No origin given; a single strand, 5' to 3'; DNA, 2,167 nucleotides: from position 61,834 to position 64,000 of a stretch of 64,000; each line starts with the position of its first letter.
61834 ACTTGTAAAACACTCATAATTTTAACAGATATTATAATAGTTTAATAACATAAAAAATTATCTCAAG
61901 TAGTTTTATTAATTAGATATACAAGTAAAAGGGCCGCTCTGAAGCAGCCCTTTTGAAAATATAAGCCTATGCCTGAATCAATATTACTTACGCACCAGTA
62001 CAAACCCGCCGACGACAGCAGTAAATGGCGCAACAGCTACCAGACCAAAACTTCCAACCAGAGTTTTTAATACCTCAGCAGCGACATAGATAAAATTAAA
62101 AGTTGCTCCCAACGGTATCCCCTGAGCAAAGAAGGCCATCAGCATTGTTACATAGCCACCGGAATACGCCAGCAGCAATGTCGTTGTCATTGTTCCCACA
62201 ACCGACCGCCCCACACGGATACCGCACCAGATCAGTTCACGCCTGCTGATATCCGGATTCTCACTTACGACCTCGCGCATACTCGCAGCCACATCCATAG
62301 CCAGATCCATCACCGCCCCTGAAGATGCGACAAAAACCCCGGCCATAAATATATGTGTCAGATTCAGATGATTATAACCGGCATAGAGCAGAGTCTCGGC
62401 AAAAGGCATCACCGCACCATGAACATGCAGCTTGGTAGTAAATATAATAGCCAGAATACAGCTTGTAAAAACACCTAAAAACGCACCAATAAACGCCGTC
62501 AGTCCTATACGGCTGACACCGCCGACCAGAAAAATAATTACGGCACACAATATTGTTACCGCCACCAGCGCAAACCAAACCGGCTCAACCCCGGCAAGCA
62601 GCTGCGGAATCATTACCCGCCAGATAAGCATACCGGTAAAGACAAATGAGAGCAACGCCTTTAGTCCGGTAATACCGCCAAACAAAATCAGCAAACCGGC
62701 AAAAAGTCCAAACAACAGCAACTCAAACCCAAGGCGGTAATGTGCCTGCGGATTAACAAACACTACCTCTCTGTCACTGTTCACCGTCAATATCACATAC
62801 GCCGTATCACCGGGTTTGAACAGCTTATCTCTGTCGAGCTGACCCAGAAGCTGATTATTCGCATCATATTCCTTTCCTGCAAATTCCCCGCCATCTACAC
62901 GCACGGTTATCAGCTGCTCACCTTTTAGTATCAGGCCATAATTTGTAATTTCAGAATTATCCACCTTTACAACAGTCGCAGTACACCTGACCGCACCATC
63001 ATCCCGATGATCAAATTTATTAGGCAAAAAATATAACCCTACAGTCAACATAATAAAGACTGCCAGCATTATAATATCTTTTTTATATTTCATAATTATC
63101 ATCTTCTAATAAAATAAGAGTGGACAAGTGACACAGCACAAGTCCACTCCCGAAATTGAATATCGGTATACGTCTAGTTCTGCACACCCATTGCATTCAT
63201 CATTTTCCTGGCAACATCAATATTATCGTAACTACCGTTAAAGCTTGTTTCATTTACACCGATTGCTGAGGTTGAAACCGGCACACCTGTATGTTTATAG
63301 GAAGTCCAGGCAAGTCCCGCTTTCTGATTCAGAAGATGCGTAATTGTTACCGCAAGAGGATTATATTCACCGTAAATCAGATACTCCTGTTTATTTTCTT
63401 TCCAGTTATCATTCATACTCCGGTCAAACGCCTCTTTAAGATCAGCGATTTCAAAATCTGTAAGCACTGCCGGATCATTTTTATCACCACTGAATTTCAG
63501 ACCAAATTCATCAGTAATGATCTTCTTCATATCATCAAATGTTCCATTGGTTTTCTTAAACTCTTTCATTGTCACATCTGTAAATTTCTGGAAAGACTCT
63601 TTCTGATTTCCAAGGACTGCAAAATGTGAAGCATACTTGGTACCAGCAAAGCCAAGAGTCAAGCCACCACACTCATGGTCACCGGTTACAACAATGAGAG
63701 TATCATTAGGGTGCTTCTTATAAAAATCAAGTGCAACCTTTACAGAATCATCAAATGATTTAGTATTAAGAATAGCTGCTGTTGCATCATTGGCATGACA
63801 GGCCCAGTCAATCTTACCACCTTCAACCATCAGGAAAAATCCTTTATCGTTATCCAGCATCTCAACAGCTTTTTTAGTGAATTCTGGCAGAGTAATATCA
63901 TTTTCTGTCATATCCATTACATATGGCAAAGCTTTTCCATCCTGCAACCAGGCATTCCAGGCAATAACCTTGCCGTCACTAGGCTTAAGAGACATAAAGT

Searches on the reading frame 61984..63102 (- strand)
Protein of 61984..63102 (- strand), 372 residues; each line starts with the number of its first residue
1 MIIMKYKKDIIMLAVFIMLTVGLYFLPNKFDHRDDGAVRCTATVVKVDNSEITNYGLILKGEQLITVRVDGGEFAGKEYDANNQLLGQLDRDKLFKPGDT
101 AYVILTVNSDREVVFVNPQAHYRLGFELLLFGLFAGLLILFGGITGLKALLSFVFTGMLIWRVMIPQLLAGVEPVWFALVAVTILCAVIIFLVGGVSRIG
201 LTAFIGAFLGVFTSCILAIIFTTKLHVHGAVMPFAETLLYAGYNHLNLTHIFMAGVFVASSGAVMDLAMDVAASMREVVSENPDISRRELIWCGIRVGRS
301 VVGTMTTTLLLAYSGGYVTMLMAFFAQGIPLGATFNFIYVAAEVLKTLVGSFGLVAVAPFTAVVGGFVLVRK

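Call 9: search_protein_families(library=pfam, proteins=[window:61984-63102:-], max_evalue=0.001)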
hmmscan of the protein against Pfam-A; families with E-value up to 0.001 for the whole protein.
window:61984-63102:- (372 aa): 1 family
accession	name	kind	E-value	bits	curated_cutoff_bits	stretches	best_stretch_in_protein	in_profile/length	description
PF07907.16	YibE_F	-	3.2e-74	249.9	27.2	1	129-365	3-239/241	YibE/F-like protein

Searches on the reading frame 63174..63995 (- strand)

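Call 23: search_protein_families(library=pfam, proteins=[window:63174-63995:-], max_evalue=0.01)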
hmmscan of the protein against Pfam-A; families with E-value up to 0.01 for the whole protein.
window:63174-63995:- (273 aa): 2 families
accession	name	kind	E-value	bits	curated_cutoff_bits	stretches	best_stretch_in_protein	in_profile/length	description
PF00245.25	Alk_phosphatase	-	4.5e-31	108.7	24.4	1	23-269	226-421/423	Alkaline phosphatase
PF01676.23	Metalloenzyme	-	9.5e-06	25.7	24.3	1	31-165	126-249/252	Metalloenzyme superfamily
